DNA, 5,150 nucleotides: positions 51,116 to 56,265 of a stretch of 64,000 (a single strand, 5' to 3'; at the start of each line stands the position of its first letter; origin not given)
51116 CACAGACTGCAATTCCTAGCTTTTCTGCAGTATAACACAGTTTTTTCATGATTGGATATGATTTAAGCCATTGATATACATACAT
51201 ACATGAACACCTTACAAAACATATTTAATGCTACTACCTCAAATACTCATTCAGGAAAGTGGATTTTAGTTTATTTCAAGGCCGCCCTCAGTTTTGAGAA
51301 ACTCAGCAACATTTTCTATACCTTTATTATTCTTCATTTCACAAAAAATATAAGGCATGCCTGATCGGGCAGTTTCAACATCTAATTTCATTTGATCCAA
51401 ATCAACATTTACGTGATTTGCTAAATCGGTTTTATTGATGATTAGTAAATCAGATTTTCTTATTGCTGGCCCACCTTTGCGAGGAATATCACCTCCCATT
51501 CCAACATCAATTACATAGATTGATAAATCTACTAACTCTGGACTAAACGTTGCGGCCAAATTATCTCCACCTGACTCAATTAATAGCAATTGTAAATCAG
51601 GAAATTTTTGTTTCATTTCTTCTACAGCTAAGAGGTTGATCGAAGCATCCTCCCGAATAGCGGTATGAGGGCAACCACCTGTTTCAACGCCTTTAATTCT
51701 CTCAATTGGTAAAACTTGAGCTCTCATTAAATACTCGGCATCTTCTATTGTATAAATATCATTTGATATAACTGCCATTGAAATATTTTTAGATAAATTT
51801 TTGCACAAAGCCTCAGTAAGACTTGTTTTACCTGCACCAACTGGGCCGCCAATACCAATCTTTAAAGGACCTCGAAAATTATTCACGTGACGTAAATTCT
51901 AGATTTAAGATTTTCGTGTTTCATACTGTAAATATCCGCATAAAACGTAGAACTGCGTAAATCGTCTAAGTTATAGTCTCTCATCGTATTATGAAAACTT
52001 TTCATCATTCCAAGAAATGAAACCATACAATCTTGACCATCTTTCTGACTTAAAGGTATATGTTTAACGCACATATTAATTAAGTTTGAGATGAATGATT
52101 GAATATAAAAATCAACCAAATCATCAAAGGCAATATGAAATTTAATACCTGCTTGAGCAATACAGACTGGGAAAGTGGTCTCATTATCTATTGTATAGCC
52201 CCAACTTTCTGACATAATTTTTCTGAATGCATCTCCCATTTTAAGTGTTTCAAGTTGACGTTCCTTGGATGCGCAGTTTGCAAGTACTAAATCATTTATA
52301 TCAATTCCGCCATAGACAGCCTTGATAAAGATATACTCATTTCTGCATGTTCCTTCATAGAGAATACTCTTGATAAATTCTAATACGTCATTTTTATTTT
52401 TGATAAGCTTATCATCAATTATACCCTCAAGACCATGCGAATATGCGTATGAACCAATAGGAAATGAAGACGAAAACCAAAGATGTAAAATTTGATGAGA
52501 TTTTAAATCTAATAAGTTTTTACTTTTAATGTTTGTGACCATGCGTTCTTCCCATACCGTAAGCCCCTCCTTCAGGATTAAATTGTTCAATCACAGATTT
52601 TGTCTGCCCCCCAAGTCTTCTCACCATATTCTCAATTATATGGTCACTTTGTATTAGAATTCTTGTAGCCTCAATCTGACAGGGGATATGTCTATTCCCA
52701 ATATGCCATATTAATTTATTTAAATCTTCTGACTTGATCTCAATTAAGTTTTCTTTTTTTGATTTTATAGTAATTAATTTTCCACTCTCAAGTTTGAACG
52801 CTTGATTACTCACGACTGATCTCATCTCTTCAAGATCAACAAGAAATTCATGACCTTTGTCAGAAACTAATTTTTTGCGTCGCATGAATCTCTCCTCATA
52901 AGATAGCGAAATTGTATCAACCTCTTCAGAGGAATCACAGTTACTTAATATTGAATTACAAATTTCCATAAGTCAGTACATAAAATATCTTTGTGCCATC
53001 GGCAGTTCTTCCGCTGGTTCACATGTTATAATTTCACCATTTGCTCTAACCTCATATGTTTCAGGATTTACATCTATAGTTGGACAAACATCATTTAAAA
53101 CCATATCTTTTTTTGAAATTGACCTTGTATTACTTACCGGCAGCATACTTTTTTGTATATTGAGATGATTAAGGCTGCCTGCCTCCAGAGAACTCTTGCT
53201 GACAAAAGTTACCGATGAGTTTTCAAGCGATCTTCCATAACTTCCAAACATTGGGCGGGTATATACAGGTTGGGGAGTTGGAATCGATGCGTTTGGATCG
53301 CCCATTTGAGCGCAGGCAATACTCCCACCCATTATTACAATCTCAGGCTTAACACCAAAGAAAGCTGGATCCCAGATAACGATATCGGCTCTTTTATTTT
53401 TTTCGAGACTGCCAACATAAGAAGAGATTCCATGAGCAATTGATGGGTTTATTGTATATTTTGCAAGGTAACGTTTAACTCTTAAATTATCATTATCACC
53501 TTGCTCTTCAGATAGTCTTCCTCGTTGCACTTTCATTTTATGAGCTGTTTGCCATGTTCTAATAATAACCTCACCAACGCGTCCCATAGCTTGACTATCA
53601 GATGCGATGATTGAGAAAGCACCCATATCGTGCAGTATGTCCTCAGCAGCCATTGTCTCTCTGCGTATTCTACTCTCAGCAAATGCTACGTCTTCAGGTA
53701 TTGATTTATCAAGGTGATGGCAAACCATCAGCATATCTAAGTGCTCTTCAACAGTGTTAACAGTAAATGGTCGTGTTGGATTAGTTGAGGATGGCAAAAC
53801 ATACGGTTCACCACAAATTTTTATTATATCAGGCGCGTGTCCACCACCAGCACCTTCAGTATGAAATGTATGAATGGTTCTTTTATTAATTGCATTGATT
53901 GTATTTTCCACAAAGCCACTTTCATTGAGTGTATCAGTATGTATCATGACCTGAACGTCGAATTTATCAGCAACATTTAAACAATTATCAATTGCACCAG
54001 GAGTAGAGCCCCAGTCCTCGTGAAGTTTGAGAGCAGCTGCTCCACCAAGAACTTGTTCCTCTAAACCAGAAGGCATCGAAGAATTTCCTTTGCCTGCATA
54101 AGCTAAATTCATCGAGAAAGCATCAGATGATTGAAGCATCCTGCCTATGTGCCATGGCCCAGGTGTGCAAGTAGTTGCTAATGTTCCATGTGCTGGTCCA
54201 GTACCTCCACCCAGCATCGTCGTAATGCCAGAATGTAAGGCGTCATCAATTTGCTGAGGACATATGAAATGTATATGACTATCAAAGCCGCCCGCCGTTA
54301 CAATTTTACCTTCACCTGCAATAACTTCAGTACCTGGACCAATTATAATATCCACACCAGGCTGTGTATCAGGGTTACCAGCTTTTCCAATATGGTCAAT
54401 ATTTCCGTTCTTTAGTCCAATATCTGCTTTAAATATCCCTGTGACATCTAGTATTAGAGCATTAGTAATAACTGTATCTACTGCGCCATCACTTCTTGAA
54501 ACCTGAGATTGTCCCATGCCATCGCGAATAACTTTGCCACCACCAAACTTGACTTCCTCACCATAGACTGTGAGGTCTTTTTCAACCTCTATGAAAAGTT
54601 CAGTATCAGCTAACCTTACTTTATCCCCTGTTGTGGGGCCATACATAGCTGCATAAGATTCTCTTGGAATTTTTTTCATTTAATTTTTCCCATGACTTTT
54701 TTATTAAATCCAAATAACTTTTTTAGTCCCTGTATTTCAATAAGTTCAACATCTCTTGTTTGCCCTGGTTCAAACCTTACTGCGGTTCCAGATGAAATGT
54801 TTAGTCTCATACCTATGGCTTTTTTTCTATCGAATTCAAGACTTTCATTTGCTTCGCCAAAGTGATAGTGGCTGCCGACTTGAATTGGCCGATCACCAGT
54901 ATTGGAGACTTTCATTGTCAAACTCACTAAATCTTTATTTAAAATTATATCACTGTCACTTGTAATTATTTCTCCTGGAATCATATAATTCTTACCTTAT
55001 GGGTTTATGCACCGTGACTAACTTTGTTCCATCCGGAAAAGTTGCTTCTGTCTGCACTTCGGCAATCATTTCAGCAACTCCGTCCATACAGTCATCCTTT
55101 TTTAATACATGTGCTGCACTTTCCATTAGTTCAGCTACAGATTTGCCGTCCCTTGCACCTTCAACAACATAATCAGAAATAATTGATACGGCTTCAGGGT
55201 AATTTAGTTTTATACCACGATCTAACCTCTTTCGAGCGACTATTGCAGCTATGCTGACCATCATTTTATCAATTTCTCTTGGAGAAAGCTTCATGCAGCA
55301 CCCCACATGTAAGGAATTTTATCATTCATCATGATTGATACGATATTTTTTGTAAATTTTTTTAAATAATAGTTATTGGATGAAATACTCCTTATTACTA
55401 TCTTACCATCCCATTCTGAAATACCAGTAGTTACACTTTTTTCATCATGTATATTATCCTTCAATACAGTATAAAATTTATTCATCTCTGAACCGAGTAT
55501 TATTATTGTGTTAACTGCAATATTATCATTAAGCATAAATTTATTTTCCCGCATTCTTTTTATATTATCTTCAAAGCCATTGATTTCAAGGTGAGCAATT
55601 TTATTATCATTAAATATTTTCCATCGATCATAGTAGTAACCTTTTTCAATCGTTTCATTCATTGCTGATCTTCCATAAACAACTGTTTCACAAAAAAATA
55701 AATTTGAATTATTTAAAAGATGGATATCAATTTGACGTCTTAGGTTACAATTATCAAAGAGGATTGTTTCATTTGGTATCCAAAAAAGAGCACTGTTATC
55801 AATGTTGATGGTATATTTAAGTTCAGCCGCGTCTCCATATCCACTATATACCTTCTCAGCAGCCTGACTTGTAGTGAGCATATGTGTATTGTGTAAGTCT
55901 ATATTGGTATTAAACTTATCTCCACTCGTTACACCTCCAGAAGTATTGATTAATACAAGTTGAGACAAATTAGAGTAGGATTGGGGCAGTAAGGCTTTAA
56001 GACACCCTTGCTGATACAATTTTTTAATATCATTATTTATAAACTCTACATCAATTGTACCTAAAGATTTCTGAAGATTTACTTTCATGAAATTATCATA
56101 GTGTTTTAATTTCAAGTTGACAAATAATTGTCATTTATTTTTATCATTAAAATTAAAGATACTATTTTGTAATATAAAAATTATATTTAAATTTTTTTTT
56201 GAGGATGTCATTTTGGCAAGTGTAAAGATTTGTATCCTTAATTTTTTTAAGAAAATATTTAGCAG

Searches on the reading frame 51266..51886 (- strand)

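Call 9: search_protein_families(library=pfam, proteins=[window:51266-51886:-])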
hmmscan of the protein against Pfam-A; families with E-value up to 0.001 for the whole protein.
window:51266-51886:- (206 aa): 2 families
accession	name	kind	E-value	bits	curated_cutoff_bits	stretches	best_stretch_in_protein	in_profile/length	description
PF02492.25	cobW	-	2.5e-35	122.1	20.7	1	10-178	3-177/180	CobW/HypB/UreG, nucleotide-binding domain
PF03193.22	RsgA_GTPase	-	7.8e-05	23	30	0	147-199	57-106/174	RsgA GTPase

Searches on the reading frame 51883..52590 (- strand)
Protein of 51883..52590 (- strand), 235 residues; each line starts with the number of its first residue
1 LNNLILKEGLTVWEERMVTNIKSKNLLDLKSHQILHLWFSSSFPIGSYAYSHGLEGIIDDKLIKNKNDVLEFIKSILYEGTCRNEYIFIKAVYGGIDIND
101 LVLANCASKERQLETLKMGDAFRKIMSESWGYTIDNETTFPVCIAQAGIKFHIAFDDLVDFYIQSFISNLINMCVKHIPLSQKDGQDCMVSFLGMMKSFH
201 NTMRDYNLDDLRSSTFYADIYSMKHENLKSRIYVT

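Call 9: search_protein_families(library=pfam, proteins=[window:51883-52590:-])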
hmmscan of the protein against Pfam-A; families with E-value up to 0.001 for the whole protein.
window:51883-52590:- (235 aa): 1 family
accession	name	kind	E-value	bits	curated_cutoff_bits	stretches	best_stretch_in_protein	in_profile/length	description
PF01730.21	UreF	-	5.7e-17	62.8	23.3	1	63-189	1-147/151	UreF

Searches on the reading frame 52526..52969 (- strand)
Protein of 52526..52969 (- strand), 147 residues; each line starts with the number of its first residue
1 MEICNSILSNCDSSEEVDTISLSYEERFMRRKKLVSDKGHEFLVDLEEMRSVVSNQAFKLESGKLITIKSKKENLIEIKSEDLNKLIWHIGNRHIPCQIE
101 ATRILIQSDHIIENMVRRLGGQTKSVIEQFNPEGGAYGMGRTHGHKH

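Call 9: search_protein_families(library=pfam, proteins=[window:52526-52969:-])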
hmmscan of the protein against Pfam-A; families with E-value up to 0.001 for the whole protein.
window:52526-52969:- (147 aa): 2 families
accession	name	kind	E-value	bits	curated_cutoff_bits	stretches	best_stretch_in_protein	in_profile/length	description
PF05194.17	UreE_C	-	8.7e-23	80.8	23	1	76-146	4-78/87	UreE urease accessory protein, C-terminal domain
PF02814.20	UreE_N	-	5.3e-06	26.3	26.9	1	14-49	10-45/62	UreE urease accessory protein, N-terminal domain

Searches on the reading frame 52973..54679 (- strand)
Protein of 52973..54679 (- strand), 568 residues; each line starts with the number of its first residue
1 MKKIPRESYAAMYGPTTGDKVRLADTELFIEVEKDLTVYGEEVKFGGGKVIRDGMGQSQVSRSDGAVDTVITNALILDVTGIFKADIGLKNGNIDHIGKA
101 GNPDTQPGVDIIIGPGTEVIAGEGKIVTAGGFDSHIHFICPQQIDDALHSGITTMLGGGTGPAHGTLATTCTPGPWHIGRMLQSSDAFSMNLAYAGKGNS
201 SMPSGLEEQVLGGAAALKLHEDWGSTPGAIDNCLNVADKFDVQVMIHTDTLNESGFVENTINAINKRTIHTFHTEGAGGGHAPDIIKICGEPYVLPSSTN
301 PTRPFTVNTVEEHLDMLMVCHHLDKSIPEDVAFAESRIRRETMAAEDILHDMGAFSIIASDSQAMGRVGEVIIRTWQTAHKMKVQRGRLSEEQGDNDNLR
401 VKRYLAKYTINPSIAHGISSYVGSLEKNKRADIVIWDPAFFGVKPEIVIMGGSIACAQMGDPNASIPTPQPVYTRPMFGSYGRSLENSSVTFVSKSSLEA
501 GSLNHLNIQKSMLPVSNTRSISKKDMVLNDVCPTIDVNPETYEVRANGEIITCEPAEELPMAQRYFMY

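Call 48: search_protein_families(library=pfam, max_evalue=0.01, proteins=[window:52973-54679:-])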
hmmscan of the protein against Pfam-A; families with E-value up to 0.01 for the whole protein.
window:52973-54679:- (568 aa): 3 families
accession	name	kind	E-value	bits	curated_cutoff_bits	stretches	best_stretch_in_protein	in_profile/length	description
PF01979.26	Amidohydro_1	-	2.4e-73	247.8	25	1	126-447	1-333/345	Amidohydrolase family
PF00449.26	Urease_alpha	-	5.6e-56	188.5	23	1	3-120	2-121/121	Urease alpha-subunit, N-terminal domain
PF07969.17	Amidohydro_3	-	5.6e-09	36.4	29.7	1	385-446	398-454/472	Amidohydrolase family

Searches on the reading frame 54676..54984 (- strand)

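Call 48: search_protein_families(library=pfam, max_evalue=0.01, proteins=[window:54676-54984:-])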
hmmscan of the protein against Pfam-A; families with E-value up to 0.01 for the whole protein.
window:54676-54984:- (102 aa): 1 family
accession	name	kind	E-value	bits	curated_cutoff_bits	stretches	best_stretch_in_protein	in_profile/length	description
PF00699.25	Urease_beta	-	1.6e-42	143.9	25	1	3-100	1-98/98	Urease beta subunit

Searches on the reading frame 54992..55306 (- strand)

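Call 48: search_protein_families(library=pfam, max_evalue=0.01, proteins=[window:54992-55306:-])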
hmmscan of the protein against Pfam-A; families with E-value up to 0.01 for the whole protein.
window:54992-55306:- (104 aa): 1 family
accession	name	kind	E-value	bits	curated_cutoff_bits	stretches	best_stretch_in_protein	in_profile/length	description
PF00547.23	Urease_gamma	-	7e-44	148.7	23.9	1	5-103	1-99/99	Urease, gamma subunit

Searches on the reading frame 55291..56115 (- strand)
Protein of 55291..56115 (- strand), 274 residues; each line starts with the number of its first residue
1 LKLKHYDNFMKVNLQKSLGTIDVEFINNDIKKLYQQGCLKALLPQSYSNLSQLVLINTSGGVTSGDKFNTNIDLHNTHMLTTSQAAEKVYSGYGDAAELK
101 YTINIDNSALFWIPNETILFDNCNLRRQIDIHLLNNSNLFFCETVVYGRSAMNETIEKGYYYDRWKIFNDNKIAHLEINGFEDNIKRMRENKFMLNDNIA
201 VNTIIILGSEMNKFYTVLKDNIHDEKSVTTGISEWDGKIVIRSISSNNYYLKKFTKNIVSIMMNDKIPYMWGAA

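Call 9: search_protein_families(library=pfam, proteins=[window:55291-56115:-])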
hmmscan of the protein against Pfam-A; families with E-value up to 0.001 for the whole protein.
window:55291-56115:- (274 aa): 1 family
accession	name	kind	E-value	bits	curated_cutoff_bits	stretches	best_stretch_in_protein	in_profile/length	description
PF01774.22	UreD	-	1.8e-33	116.8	27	1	54-246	1-197/201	UreD urease accessory protein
